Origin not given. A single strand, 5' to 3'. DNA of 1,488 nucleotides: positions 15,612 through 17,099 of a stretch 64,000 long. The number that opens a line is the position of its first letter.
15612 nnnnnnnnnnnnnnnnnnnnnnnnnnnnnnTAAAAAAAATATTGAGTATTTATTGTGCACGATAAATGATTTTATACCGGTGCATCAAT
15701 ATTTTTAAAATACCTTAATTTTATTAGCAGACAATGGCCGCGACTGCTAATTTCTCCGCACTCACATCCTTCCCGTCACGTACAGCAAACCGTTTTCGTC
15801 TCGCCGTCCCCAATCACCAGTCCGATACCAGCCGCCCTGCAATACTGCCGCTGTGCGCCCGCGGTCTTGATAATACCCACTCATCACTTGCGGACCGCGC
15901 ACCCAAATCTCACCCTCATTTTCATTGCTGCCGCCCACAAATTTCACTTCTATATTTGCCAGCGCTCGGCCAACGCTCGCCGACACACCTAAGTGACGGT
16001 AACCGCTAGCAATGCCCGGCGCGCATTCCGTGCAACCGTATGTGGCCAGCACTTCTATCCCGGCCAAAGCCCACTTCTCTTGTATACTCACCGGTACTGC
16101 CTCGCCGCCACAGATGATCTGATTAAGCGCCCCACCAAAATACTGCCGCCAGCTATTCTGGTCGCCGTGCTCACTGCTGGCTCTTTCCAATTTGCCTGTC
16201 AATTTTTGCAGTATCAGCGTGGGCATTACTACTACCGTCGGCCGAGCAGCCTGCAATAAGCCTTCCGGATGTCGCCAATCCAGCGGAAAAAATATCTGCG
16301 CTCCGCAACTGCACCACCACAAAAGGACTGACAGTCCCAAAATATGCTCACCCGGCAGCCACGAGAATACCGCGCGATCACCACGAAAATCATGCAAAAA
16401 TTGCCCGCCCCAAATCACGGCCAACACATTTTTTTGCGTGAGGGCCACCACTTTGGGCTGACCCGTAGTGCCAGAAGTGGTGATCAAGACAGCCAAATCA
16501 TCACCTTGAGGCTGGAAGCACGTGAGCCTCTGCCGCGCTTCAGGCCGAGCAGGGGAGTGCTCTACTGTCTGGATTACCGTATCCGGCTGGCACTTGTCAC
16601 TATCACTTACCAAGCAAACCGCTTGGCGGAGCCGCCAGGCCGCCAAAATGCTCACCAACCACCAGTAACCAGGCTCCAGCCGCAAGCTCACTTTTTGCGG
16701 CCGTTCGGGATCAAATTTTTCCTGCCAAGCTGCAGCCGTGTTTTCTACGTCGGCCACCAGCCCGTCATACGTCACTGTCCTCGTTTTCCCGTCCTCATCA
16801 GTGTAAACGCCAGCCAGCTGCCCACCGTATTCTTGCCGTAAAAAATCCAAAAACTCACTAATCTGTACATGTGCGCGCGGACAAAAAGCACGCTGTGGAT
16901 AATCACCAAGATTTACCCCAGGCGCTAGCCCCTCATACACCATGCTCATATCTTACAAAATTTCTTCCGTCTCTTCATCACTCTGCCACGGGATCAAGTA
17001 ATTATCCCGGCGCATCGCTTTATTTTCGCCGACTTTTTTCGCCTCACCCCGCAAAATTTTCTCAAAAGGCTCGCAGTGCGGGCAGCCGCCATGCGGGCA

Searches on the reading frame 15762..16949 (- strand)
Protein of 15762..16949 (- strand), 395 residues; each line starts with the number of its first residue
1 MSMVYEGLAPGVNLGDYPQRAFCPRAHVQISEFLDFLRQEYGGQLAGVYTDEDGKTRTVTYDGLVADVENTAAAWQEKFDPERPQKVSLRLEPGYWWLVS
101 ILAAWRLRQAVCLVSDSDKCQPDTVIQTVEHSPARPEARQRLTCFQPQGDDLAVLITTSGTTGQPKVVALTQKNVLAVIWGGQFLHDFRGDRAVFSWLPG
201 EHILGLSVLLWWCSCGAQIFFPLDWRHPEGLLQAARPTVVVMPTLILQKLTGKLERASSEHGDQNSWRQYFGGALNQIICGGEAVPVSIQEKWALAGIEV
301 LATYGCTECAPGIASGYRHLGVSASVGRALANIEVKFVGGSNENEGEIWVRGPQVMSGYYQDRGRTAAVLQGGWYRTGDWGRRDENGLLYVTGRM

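Call 7: search_protein_families(library=pfam, proteins=[window:15762-16949:-], max_evalue=0.01)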
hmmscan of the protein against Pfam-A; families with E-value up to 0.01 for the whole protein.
window:15762-16949:- (395 aa): 1 family
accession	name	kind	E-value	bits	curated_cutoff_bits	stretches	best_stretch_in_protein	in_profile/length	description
PF00501.34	AMP-binding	-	8.9e-46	156.8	29.9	2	111-360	124-384/384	AMP-binding enzyme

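Call 24: find_encoding_contigs(protein=window:15762-16949:-, flank=10000, max_places=10)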
Protein window:15762-16949:- (395 aa): no gene with exactly this product is on record in the collection.

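Call 26: find_homologous_proteins(query=window:15762-16949:-, max_evalue=1e-30)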
Query window:15762-16949:- (395 aa): 2 proteins with E <= 1e-30 among 8000 candidates.
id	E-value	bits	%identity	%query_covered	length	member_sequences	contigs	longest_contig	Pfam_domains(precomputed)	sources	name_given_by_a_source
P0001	1.5e-272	922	100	99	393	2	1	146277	PF00501.35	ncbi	-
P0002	5.0e-174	597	67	100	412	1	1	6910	PF00501.35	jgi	-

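Call 27: find_encoding_contigs(protein=P0001, flank=10000, max_places=5)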
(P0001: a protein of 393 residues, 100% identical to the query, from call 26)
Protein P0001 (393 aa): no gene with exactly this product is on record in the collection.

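Call 28: find_encoding_contigs(protein=P0002, flank=10000, max_places=5)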
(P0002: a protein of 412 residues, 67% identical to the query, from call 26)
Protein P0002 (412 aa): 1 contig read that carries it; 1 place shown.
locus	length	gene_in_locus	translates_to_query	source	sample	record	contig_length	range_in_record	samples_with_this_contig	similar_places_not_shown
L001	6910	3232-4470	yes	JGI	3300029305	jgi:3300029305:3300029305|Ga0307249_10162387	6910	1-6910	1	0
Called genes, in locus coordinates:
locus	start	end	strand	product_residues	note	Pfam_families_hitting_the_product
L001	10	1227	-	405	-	PF03816:LytR_cpsA_psr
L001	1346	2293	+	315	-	-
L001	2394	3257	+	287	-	PF12705:PDDEXK_1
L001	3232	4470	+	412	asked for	PF00501:AMP-binding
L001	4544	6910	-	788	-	?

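Call 77: search_protein_families(library=pfam, proteins=[L142:8835-9176:+], max_evalue=0.01)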
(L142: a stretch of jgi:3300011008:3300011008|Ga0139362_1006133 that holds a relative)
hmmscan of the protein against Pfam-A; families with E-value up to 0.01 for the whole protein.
L142:8835-9176:+ (113 aa): 0 families

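Call 81: search_protein_families(library=ncbifam, proteins=[L142:8835-9176:+], max_evalue=0.01)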
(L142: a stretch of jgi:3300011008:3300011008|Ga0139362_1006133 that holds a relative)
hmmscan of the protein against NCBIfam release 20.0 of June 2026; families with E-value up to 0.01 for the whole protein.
L142:8835-9176:+ (113 aa): 1 family
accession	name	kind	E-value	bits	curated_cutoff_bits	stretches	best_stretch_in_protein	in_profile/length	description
TIGR03708.1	poly_P_AMP_trns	equivalog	0.007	15.1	547.65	1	24-96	225-296/493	polyphosphate:AMP phosphotransferase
